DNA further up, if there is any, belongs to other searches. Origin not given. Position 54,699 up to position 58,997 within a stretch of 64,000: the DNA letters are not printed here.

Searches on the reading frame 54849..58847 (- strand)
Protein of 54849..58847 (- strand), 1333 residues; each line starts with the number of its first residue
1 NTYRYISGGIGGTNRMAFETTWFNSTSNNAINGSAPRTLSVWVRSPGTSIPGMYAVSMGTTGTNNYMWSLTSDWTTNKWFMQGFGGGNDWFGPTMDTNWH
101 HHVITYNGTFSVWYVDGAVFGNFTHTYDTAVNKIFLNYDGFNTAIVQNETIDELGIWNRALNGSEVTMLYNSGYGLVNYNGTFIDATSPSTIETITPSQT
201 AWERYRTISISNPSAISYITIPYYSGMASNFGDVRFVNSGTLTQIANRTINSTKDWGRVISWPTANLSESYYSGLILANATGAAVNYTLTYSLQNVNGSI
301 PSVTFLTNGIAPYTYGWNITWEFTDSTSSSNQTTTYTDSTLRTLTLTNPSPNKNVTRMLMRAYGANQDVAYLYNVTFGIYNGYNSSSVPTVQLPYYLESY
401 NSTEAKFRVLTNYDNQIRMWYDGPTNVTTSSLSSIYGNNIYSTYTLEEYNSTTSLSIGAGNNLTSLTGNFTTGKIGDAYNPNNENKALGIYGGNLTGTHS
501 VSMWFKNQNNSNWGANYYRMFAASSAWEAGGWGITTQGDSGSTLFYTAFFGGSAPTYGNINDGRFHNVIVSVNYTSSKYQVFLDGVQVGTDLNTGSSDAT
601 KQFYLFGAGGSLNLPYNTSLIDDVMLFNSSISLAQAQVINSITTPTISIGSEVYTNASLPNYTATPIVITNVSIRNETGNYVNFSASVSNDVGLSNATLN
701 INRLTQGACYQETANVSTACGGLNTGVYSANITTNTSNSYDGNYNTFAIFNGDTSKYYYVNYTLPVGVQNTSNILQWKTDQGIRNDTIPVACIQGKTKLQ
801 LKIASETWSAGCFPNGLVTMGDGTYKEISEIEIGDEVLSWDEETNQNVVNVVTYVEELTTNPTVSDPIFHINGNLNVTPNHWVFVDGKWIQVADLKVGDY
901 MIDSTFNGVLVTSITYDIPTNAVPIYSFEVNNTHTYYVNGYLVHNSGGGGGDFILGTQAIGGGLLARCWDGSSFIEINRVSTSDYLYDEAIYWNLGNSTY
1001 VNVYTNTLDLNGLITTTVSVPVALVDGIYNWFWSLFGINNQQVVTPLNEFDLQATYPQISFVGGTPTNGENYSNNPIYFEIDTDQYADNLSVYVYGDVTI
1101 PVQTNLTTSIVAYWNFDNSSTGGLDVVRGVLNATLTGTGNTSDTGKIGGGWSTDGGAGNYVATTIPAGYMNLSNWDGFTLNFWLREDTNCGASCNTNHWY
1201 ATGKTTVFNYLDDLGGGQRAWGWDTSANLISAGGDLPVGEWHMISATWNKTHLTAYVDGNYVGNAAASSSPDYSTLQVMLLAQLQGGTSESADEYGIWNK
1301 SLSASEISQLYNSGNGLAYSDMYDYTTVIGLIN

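Call 75: search_protein_families(library=pfam, max_evalue=0.0001, proteins=[window:54849-58847:-])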
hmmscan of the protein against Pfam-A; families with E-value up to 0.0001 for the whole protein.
window:54849-58847:- (1333 aa): 4 families
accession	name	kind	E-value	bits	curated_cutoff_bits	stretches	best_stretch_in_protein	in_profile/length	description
PF13385.13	Laminin_G_3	-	2e-20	73.9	27.6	3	1158-1308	4-151/151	Concanavalin A-like lectin/glucanases superfamily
PF07591.16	PT-HINT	-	4.4e-14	53.3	27.7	1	822-946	6-130/137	Pretoxin HINT domain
PF01079.26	Hint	-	6e-08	33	29.7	1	809-887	10-90/213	Hint module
PF02210.31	Laminin_G_2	-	4.2e-06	27.7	22.9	0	558-608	48-98/126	Laminin G domain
